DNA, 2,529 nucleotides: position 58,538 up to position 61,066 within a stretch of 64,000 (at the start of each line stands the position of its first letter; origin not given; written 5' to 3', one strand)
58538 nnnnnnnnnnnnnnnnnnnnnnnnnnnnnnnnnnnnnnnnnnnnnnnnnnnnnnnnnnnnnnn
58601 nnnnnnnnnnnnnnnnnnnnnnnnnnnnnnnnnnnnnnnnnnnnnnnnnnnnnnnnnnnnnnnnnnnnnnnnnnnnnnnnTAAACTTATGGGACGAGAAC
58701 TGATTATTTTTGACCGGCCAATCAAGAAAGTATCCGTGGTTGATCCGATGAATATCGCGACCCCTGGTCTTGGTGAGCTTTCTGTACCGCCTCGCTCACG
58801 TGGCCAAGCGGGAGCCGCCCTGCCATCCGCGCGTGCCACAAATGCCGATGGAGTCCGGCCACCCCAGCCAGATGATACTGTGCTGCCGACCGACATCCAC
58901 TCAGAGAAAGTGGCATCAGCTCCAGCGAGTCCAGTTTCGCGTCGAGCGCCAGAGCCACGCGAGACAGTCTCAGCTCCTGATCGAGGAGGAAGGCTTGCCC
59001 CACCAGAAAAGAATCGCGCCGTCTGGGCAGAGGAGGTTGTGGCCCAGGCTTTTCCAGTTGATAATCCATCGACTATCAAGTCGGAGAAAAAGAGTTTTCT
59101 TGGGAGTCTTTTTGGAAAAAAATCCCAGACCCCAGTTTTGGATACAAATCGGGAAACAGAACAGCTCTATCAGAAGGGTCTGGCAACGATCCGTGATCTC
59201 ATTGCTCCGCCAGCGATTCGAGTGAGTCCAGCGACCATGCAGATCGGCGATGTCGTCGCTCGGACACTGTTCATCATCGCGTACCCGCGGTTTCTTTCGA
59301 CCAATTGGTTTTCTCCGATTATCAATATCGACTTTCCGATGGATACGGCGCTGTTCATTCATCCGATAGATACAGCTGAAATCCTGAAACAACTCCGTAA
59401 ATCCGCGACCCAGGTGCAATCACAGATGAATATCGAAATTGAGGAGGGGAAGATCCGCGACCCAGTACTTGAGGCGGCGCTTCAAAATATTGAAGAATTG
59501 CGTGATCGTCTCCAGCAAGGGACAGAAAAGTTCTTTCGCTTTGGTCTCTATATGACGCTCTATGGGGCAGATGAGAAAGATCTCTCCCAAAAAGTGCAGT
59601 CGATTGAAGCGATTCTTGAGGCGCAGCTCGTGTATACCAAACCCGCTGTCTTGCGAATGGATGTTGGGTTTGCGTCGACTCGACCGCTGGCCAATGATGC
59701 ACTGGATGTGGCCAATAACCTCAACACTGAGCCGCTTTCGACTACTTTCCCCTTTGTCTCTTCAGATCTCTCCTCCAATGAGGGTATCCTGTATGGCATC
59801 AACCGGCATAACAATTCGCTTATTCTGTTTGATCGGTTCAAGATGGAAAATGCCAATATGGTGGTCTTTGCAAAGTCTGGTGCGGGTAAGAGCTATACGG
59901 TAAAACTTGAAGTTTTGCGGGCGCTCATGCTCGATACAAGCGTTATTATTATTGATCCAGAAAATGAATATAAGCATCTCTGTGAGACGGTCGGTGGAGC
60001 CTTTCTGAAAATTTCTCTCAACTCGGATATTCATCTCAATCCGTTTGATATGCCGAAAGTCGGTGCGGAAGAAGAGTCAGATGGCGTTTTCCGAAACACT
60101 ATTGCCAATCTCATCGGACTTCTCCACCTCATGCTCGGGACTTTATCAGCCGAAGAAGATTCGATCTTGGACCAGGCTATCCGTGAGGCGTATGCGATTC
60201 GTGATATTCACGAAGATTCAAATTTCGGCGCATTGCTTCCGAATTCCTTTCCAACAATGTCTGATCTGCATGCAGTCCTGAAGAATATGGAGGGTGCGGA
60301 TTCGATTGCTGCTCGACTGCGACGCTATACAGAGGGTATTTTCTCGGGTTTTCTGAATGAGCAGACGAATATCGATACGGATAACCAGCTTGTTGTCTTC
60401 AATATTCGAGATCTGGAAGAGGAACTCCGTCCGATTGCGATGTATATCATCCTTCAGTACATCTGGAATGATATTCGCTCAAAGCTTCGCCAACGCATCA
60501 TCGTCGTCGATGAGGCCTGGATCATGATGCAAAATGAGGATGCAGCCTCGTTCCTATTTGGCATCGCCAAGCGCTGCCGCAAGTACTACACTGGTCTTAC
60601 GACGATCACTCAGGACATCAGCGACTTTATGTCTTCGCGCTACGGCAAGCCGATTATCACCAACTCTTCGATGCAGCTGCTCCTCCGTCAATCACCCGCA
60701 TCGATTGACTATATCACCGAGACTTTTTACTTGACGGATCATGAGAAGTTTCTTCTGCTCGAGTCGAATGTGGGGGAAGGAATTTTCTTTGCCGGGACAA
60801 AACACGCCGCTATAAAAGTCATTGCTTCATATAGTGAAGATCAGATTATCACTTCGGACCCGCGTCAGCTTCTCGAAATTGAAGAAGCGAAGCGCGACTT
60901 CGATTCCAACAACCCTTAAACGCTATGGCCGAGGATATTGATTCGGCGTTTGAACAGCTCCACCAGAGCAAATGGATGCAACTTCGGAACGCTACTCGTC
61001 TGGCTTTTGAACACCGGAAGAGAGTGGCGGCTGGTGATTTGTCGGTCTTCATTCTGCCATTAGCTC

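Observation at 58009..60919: VirB4 ATPase is split into two ORFs, with a 130-aa Pro/Ala-rich insertion at the junction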

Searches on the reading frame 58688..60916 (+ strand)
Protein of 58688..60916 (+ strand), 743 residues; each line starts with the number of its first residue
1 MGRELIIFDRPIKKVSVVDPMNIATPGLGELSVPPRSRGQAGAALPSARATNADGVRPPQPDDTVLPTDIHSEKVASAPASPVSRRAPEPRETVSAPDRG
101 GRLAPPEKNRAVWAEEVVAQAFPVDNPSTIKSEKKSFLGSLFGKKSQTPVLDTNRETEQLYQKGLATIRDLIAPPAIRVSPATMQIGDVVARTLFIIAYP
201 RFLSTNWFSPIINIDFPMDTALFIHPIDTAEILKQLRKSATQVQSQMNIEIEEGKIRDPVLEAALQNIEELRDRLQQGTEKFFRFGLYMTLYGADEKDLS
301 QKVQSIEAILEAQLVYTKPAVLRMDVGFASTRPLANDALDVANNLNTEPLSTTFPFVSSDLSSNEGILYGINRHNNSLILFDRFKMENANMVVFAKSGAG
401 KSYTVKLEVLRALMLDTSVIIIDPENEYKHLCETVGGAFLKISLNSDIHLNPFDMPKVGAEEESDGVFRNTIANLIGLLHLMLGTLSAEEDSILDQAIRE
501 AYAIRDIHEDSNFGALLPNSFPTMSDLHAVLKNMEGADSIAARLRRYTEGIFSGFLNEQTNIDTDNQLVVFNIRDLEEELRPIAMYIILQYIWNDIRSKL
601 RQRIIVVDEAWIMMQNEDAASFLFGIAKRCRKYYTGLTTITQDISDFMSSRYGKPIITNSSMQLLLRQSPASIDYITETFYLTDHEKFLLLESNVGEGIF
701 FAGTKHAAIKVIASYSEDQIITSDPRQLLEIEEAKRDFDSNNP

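Call 3: search_protein_families(library=pfam, proteins=[window:58688-60916:+], max_evalue=0.01)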
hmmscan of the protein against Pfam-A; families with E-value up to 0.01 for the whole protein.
window:58688-60916:+ (743 aa): 5 families
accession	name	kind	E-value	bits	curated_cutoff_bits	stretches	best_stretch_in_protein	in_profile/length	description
PF19044.6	P-loop_TraG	-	8.3e-31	107.5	25.8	1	386-694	27-346/413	TraG P-loop domain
PF12846.13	AAA_10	-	2.3e-12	47.1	27.5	2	386-435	19-68/362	AAA-like domain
PF01935.23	DUF87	-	3.7e-10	40.7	23.2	1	391-456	26-93/220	Helicase HerA, central domain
PF11130.14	TraC_F_IV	-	0.00015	21.3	28.1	1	259-313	299-352/375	TraC protein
PF02534.20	T4SS-DNA_transf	-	0.004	16.5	20.1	0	389-433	45-87/468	Type IV secretory system Conjugative DNA transfer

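Call 4: search_protein_families(library=ncbifam, proteins=[window:58688-60916:+], max_evalue=0.01)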
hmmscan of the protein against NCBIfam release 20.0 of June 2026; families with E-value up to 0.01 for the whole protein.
window:58688-60916:+ (743 aa): 15 families
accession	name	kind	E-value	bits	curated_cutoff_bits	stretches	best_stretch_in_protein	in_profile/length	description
NF045971.1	conju_CD1110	equivalog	3.5e-106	356.2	325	1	156-705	176-730/752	VirB4-like conjugal transfer ATPase, CD1110 family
NF045975.1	VirB4_plasma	equivalog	1.6e-83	280.9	590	1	153-721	279-893/894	Mbov_0397 family ICE element conjugal transfer ATPase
TIGR02746.1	TraC-F-type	equivalog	2.9e-57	194.2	567.05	1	228-677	265-718/800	type IV secretion system protein TraC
TIGR00929.1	VirB4_CagE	subfamily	1.9e-38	132.2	643.1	1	196-690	247-724/792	VirB4 family type IV secretion/conjugal transfer ATPase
NF010278.0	PRK13721.1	subfamily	5.1e-23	80.9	1177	1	260-672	340-765/874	type IV secretion system protein TraC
TIGR03783.1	Bac_Flav_CT_G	subfamily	7.2e-19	67.1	261.55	1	386-695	436-762/829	TraG family conjugative transposon ATPase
NF041017.1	DNA_import_CedB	equivalog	2.5e-13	49.5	700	2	572-647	439-519/590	DNA import protein CedB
NF010473.0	PRK13898.1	equivalog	3.6e-09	35.2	1050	1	392-700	451-741/801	type IV secretion system ATPase VirB4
TIGR03744.1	traC_PFL_4706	equivalog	6.8e-08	30.8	520.6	1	594-695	725-824/892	conjugative transfer ATPase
NF010447.0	PRK13873.1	equivalog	6.3e-07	27.7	1020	1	537-678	572-714/815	conjugal transfer protein TrbE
NF052333.1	ATPase_TcpF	exception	4.1e-05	21.6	1100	1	214-650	278-730/813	conjugal transfer ATPase TcpF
NF053655.1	CedD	equivalog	0.00035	19.4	600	0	392-456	225-285/527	DNA-translocating ATPase CedD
NF010466.0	PRK13891.1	subfamily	0.0039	15.1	1322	1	538-654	622-740/852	conjugal transfer protein TrbE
NF042935.1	SCO6880_fam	subfamily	0.0041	16.1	60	1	221-335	364-476/477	SCO6880 family protein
NF040819.1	helicase_HerA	equivalog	0.0045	15.6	970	0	390-437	158-207/561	DNA double-strand break repair helicase HerA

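Call 7: find_homologous_proteins(query=window:58688-60916:+)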
Query window:58688-60916:+ (743 aa): 7999 proteins with E <= 0.001 among 8000 candidates; the best 120 are listed.
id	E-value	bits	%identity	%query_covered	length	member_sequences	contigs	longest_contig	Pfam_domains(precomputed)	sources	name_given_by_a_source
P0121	0.0e+0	1651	100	100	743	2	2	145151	PF19044.7,PF01935.24,PF12846.14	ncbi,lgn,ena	-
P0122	0.0e+0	1396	85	100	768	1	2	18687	PF19044.7,PF01935.24,PF12846.14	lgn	-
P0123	0.0e+0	1388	84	100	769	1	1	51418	PF19044.7,PF01935.24,PF12846.14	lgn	-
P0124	0.0e+0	1388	84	100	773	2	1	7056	PF19044.7,PF01935.24,PF12846.14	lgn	-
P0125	0.0e+0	1383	83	100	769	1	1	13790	PF19044.7,PF01935.24,PF12846.14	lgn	-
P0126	0.0e+0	1380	85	100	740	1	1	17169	PF19044.7,PF01935.24,PF12846.14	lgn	-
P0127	0.0e+0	1375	84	100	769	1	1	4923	PF19044.7,PF01935.24,PF12846.14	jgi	jgi:hypothetical protein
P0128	0.0e+0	1360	82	100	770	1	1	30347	PF19044.7,PF01935.24,PF12846.14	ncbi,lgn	-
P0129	0.0e+0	1309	80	100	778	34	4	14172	PF19044.7,PF01935.24,PF12846.14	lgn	-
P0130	0.0e+0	1305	79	100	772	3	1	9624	PF19044.7,PF01935.24,PF12846.14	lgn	-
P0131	0.0e+0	1290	80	100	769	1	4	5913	PF19044.7,PF01935.24,PF12846.14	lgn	-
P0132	0.0e+0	1285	78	100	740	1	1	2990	PF19044.7,PF01935.24,PF12846.14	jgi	jgi:conjugal transfer ATP-binding protein TraC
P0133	0.0e+0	1282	77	100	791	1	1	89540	PF19044.7,PF01935.24,PF12846.14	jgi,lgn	-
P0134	0.0e+0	1273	78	100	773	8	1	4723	PF19044.7,PF01935.24,PF12846.14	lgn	-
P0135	0.0e+0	1269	77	100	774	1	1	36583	PF19044.7,PF01935.24,PF12846.14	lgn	-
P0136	0.0e+0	1264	76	100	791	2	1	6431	PF19044.7,PF01935.24,PF12846.14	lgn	-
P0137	0.0e+0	1217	75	100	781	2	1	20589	PF19044.7,PF01935.24,PF12846.14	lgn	-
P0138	0.0e+0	1160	72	100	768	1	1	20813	PF19044.7,PF01935.24,PF12846.14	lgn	-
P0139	0.0e+0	1157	71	100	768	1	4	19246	PF19044.7,PF01935.24,PF12846.14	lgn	-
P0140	0.0e+0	1156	71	100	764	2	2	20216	PF19044.7,PF01935.24,PF12846.14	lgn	-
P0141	0.0e+0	1151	74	95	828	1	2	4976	PF19044.7,PF01935.24,PF12846.14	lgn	-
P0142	0.0e+0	1151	70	100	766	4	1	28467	PF19044.7,PF01935.24,PF12846.14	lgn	-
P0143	0.0e+0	1149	70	100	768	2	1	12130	PF19044.7,PF01935.24,PF12846.14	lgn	-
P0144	0.0e+0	1149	70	100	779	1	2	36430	PF19044.7,PF01935.24,PF12846.14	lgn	-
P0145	0.0e+0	1147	70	100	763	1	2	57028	PF19044.7,PF01935.24,PF12846.14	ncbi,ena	-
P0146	0.0e+0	1141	81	83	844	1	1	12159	PF19044.7,PF01935.24,PF12846.14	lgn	-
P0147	0.0e+0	1138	84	79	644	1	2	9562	PF19044.7,PF01935.24,PF12846.14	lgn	-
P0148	0.0e+0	1137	84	79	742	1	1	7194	PF19044.7,PF01935.24,PF12846.14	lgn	-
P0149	0.0e+0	1137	70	100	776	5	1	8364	PF19044.7,PF01935.24,PF12846.14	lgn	-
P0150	0.0e+0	1137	85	79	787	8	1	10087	PF19044.7,PF01935.24,PF12846.14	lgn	-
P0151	0.0e+0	1135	68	100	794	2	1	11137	PF19044.7,PF01935.24,PF12846.14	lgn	-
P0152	0.0e+0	1135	69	100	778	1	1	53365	PF19044.7,PF01935.24,PF12846.14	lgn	-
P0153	0.0e+0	1134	72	96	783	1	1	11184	PF19044.7,PF01935.24,PF12846.14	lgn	-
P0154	0.0e+0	1133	69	100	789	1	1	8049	PF19044.7,PF01935.24,PF12846.14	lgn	-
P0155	0.0e+0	1131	70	100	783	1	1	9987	PF19044.7,PF01935.24,PF12846.14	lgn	-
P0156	0.0e+0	1131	69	100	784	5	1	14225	PF19044.7,PF01935.24,PF12846.14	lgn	-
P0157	0.0e+0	1129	68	100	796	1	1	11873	PF19044.7,PF01935.24,PF12846.14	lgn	-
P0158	0.0e+0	1128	78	86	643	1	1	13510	PF19044.7,PF01935.24,PF12846.14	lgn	-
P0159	0.0e+0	1128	68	100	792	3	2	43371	PF19044.7,PF01935.24,PF12846.14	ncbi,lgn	-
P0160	0.0e+0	1127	83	79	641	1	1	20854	PF19044.7,PF01935.24,PF12846.14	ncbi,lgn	ncbi:MAG: DUF87 domain-containing protein [Candidatus Moraniibacteriota bacterium]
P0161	0.0e+0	1127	83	79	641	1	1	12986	PF19044.7,PF01935.24,PF12846.14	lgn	-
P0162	0.0e+0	1126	75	90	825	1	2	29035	PF19044.7,PF01935.24,PF12846.14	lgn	-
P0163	0.0e+0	1124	81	81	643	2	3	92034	PF19044.7,PF01935.24,PF12846.14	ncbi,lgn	-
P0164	0.0e+0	1122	67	100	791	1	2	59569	PF19044.7,PF01935.24,PF12846.14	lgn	-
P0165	0.0e+0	1122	84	79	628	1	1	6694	PF19044.7,PF01935.24,PF12846.14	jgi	jgi:type IV secretory pathway VirB4 component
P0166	0.0e+0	1118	77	89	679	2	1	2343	PF19044.7,PF01935.24,PF12846.14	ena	-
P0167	0.0e+0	1117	82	79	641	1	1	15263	PF19044.7,PF01935.24,PF12846.14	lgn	-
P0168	0.0e+0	1116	81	80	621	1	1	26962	PF19044.7,PF01935.24,PF12846.14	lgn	-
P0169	0.0e+0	1110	80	83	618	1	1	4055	PF19044.7,PF01935.24,PF12846.14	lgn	-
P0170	0.0e+0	1107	83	79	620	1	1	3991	PF19044.7,PF01935.24,PF12846.14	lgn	-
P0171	0.0e+0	1106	83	78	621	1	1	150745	PF19044.7,PF01935.24,PF12846.14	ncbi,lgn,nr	ncbi:MAG: ATP-binding protein [Candidatus Moranbacteria bacterium]|nr:ATP-binding protein [Candidatu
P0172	0.0e+0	1106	82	79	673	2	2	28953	PF19044.7,PF01935.24,PF12846.14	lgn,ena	-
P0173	0.0e+0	1106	82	79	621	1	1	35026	PF19044.7,PF01935.24,PF12846.14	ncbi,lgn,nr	ncbi:MAG: ATP-binding protein [Candidatus Moranbacteria bacterium]|nr:ATP-binding protein [Candidatu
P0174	0.0e+0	1105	82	79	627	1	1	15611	PF19044.7,PF01935.24,PF12846.14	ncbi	-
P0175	0.0e+0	1105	82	79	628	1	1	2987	PF19044.7,PF01935.24,PF12846.14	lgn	-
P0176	0.0e+0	1103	81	80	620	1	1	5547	PF19044.7,PF01935.24,PF12846.14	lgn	-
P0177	0.0e+0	1102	83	79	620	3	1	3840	PF19044.7,PF01935.24,PF12846.14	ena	-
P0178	0.0e+0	1102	82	79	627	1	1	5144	PF19044.7,PF01935.24,PF12846.14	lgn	-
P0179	0.0e+0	1102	82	79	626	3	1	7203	PF19044.7,PF01935.24,PF12846.14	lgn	-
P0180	0.0e+0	1102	79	82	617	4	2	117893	PF19044.7,PF01935.24,PF11130.15,PF12846.14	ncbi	ncbi:MAG: ATP-binding protein [Patescibacteria group bacterium]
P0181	0.0e+0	1101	82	79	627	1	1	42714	PF19044.7,PF01935.24,PF12846.14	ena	-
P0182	0.0e+0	1100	81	79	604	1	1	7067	PF19044.7,PF01935.24,PF11130.15,PF12846.14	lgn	-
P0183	0.0e+0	1100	78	83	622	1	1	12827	PF19044.7,PF01935.24,PF12846.14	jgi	jgi:conjugal transfer ATP-binding protein TraC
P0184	0.0e+0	1100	81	79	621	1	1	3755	PF19044.7,PF01935.24,PF12846.14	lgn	-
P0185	0.0e+0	1100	81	79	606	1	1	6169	PF19044.7,PF01935.24,PF12846.14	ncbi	-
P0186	0.0e+0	1100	82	79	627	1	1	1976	PF19044.7,PF01935.24,PF12846.14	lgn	-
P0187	0.0e+0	1099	82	79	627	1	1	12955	PF19044.7,PF01935.24,PF12846.14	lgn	-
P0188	0.0e+0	1099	79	81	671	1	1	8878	PF19044.7,PF01935.24,PF12846.14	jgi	jgi:conjugal transfer ATP-binding protein TraC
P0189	0.0e+0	1098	82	79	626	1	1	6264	PF19044.7,PF01935.24,PF12846.14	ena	-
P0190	0.0e+0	1098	74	90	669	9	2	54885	PF19044.7,PF01935.24,PF12846.14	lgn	-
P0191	0.0e+0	1098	77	85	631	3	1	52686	PF19044.7,PF01935.24,PF12846.14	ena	-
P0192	0.0e+0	1098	81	79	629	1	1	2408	PF19044.7,PF01935.24,PF12846.14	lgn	-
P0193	0.0e+0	1098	80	82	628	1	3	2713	PF19044.7,PF01935.24,PF12846.14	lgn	-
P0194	0.0e+0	1097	79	83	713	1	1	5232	PF19044.7,PF01935.24,PF12846.14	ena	-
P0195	0.0e+0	1097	82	79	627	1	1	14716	PF19044.7,PF01935.24,PF12846.14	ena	-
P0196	0.0e+0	1096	80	80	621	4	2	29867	PF19044.7,PF01935.24,PF12846.14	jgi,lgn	jgi:type IV secretory pathway VirB4 component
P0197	0.0e+0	1096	77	85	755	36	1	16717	PF19044.7,PF01935.24,PF12846.14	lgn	-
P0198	0.0e+0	1096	80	81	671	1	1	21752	PF19044.7,PF01935.24,PF12846.14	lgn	-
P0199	0.0e+0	1095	82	79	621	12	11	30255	PF19044.7,PF01935.24,PF12846.14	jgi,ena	-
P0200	0.0e+0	1094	80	82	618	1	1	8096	PF19044.7,PF01935.24,PF12846.14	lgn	-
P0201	0.0e+0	1093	82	79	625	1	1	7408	PF19044.7,PF01935.24,PF12846.14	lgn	-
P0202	0.0e+0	1093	73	90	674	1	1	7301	PF19044.7,PF01935.24,PF12846.14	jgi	jgi:conjugal transfer ATP-binding protein TraC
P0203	0.0e+0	1092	78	82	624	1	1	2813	PF19044.7,PF01935.24,PF12846.14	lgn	-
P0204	0.0e+0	1092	78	82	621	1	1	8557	PF19044.7,PF01935.24,PF12846.14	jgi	jgi:type IV secretory pathway VirB4 component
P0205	0.0e+0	1091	78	84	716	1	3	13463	PF19044.7,PF01935.24,PF12846.14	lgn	-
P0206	0.0e+0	1091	78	84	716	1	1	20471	PF19044.7,PF01935.24,PF12846.14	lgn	-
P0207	0.0e+0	1091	78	84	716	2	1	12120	PF19044.7,PF01935.24,PF12846.14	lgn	-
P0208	0.0e+0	1091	79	82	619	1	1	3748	PF19044.7,PF01935.24,PF12846.14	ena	-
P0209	0.0e+0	1091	78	83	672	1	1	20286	PF19044.7,PF01935.24,PF12846.14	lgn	-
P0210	0.0e+0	1091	81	79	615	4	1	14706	PF19044.7,PF01935.24,PF11130.15,PF12846.14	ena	-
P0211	0.0e+0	1090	78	83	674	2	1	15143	PF19044.7,PF01935.24,PF12846.14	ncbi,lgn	ncbi:MAG: ATP-binding protein [Candidatus Moraniibacteriota bacterium]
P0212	0.0e+0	1090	78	82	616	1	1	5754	PF19044.7,PF01935.24,PF12846.14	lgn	-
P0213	0.0e+0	1089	79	81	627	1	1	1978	PF19044.7,PF01935.24,PF12846.14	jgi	jgi:type IV secretory pathway VirB4 component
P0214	0.0e+0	1089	81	79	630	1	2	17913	PF19044.7,PF01935.24,PF12846.14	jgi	jgi:conjugal transfer ATP-binding protein TraC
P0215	0.0e+0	1089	79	81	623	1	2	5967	PF19044.7,PF01935.24,PF12846.14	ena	-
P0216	0.0e+0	1087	79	81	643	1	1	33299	PF19044.7,PF01935.24,PF12846.14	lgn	-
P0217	0.0e+0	1087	78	82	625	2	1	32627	PF19044.7,PF01935.24,PF12846.14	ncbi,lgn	-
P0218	0.0e+0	1086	78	82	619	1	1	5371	PF19044.7,PF01935.24,PF12846.14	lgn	-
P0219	0.0e+0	1086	80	79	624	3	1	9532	PF19044.7,PF01935.24,PF12846.14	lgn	-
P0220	0.0e+0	1085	76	84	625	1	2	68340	PF19044.7,PF01935.24,PF12846.14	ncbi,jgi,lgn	jgi:conjugal transfer ATP-binding protein TraC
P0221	0.0e+0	1085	79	81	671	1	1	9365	PF19044.7,PF01935.24,PF12846.14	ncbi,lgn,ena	-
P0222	0.0e+0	1084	71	95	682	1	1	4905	PF19044.7,PF01935.24,PF12846.14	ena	-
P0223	0.0e+0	1084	79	81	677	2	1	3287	PF19044.7,PF01935.24,PF12846.14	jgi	jgi:conjugal transfer ATP-binding protein TraC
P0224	0.0e+0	1083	71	95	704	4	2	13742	PF19044.7,PF01935.24,PF12846.14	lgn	-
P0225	0.0e+0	1082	78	82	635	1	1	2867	PF19044.7,PF01935.24,PF11130.15,PF12846.14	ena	-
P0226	0.0e+0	1081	77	84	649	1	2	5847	PF19044.7,PF01935.24,PF12846.14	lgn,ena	-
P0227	0.0e+0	1081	79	81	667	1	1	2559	PF19044.7,PF01935.24,PF12846.14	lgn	-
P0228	0.0e+0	1080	80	78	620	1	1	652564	PF19044.7,PF01935.24,PF12846.14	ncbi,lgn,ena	-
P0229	0.0e+0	1079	80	79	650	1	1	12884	PF19044.7,PF01935.24,PF12846.14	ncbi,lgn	-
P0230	0.0e+0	1078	79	82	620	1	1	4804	PF19044.7,PF01935.24,PF12846.14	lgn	-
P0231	0.0e+0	1076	79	82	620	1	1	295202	PF19044.7,PF01935.24,PF12846.14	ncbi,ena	-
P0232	0.0e+0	1074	78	83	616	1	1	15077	PF19044.7,PF01935.24,PF12846.14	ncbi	-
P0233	0.0e+0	1073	76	84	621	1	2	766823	PF19044.7,PF01935.24,PF12846.14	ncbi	ncbi:MAG: ATP-binding protein [Candidatus Moraniibacteriota bacterium]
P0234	0.0e+0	1073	77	84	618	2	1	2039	PF19044.7,PF01935.24,PF12846.14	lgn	-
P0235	0.0e+0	1071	78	83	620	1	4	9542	PF19044.7,PF01935.24,PF12846.14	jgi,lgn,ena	-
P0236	0.0e+0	1071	76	83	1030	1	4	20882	PF19044.7,PF01935.24,PF12846.14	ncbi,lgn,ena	-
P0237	0.0e+0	1071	78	81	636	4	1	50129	PF19044.7,PF01935.24,PF11130.15,PF12846.14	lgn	-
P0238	0.0e+0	1070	78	82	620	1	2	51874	PF19044.7,PF01935.24,PF12846.14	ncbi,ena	ncbi:MAG: ATP-binding protein [Patescibacteria group bacterium]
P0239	0.0e+0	1070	78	83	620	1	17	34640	PF19044.7,PF01935.24,PF12846.14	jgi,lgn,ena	-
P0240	0.0e+0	1069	78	83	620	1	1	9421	PF19044.7,PF01935.24,PF12846.14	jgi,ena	-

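Call 13: search_solved_structures(query=window:58688-60916:+, max_evalue=0.001, show_alignments=1)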
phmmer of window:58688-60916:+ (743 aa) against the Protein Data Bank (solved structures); distinct sequences matched with E-value up to 0.001: 4.
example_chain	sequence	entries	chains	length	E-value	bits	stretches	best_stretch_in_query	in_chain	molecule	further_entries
4ag5_A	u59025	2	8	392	4.8e-50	173.9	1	359-722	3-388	TYPE IV SECRETORY PATHWAY VIRB4 COMPONENTS-LIKE PROTEIN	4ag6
7o41_A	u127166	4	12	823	2.1e-08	36.2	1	389-689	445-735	TrwK protein | Type IV secretion system protein virB4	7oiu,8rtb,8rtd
7o43_A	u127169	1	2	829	2.2e-08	36.2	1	389-689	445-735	TrwK protein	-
7o42_A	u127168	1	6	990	3.5e-08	35.5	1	389-689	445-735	TrwK protein,Protein hcp1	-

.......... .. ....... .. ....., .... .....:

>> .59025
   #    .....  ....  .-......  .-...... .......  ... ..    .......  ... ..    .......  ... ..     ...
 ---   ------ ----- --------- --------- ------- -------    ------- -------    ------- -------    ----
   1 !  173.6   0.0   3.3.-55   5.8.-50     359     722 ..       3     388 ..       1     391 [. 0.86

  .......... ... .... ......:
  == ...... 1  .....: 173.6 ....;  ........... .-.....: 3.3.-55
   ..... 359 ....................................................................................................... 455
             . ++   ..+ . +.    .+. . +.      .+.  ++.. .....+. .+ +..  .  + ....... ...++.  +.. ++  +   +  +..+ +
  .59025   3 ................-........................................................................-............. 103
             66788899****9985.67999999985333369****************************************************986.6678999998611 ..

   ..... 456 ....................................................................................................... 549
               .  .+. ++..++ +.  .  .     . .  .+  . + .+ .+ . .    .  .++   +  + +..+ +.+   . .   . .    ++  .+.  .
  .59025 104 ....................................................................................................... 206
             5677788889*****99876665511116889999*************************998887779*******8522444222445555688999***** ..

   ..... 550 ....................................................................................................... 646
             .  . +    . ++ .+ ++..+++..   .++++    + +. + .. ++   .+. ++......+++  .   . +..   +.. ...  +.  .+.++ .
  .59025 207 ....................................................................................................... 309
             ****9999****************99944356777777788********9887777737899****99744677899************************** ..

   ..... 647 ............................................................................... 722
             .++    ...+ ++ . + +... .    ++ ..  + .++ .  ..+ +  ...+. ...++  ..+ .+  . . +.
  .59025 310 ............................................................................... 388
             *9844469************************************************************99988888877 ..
